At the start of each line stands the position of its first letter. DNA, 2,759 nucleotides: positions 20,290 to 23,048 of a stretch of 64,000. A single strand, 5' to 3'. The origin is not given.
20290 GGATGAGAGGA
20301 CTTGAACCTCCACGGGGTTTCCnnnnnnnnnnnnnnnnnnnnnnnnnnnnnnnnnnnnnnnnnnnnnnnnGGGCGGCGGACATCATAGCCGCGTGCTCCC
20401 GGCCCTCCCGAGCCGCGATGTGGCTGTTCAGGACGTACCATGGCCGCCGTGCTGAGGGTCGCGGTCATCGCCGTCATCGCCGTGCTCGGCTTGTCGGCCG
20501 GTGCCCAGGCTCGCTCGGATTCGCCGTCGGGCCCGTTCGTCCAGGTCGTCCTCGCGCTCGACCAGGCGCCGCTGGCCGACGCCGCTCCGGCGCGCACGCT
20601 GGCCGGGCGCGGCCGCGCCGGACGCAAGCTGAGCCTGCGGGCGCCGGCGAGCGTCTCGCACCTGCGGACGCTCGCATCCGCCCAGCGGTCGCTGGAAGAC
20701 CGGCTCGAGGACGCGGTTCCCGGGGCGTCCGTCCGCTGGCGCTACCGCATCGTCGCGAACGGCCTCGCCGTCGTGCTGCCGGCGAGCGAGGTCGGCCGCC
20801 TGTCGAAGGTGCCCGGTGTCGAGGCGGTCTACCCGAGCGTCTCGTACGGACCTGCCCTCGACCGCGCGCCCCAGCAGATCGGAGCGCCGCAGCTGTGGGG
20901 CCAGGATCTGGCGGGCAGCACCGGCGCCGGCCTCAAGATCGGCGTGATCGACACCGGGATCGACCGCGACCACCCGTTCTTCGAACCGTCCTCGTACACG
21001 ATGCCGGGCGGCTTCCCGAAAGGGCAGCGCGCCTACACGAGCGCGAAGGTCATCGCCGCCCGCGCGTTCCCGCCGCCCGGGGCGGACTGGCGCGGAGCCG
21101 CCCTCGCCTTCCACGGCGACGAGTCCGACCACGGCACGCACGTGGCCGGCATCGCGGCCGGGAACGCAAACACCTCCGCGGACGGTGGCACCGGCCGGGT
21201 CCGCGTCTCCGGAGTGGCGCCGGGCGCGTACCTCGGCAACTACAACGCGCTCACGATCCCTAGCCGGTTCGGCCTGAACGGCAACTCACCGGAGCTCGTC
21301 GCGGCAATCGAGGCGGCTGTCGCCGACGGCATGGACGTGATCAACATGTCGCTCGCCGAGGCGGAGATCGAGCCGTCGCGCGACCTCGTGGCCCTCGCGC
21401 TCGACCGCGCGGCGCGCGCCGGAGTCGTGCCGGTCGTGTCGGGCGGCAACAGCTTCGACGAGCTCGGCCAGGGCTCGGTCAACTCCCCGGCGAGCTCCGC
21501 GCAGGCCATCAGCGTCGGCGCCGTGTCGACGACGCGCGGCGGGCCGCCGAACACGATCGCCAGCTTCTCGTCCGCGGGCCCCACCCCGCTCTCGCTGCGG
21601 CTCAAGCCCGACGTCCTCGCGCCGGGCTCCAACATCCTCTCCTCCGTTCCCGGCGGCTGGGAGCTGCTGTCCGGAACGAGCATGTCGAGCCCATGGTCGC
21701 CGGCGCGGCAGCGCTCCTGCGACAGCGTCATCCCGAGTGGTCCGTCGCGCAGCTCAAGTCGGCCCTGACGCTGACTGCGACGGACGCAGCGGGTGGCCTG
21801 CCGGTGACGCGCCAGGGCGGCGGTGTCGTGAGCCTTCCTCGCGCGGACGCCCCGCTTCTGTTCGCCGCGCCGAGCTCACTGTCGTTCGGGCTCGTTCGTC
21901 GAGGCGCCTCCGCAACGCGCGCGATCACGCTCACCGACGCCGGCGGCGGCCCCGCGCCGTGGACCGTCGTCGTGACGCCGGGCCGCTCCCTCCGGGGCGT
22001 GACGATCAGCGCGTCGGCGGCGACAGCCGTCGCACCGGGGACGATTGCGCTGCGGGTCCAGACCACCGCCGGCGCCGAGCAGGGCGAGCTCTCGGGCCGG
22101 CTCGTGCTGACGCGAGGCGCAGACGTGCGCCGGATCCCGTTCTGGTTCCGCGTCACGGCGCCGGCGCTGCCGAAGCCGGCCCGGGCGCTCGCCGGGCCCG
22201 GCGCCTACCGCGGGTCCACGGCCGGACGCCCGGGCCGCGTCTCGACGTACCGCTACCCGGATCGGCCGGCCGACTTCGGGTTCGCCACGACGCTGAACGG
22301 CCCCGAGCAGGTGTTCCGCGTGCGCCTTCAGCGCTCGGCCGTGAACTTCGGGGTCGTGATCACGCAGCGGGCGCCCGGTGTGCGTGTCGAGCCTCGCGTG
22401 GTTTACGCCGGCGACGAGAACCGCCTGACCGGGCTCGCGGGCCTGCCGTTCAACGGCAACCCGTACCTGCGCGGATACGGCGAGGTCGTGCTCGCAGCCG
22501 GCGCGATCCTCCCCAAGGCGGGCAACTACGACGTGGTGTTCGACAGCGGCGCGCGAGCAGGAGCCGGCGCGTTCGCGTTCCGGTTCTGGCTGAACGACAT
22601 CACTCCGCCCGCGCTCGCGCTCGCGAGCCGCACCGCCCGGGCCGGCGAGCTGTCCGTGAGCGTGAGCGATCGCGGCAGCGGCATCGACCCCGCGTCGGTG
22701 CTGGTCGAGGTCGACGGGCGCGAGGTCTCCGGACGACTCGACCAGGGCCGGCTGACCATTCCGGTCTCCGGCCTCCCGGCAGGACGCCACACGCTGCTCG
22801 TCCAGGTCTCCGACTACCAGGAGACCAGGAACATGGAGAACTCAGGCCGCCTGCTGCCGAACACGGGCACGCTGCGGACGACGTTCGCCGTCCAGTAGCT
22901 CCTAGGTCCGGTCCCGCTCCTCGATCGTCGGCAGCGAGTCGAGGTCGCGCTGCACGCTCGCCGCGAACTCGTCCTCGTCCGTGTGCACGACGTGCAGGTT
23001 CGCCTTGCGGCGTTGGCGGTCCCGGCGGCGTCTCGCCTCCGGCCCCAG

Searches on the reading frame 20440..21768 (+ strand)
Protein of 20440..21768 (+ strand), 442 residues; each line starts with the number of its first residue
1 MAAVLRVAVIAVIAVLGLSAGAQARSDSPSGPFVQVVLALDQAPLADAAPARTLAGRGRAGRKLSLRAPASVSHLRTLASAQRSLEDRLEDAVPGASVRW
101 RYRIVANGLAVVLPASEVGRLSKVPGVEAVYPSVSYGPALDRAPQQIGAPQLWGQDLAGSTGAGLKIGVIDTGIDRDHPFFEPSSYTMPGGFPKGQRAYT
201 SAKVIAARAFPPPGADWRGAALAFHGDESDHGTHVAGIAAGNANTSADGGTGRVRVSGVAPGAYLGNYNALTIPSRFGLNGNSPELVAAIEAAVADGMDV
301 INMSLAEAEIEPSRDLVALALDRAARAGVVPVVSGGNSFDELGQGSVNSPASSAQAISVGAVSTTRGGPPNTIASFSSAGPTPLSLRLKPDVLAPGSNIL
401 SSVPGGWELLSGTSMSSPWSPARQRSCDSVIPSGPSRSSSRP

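Call 23: search_protein_families(library=pfam, proteins=[window:20440-21768:+])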
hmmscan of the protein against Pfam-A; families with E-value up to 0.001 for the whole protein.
window:20440-21768:+ (442 aa): 2 families
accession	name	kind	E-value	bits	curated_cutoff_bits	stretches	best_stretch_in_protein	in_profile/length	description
PF00082.27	Peptidase_S8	-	2.1e-39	136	21.8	1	162-419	1-245/288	Subtilase family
PF05922.21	Inhibitor_I9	-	1.6e-05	26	21.2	1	72-136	17-79/82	Peptidase inhibitor I9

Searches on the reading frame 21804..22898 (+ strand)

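Call 23: search_protein_families(library=pfam, proteins=[window:21804-22898:+])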
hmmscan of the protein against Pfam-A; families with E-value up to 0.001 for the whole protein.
window:21804-22898:+ (364 aa): 1 family
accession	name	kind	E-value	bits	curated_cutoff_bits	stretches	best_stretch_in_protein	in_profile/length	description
PF14874.12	PapD-like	-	0.0001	22.9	27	1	16-108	1-92/102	Flagellar-associated PapD-like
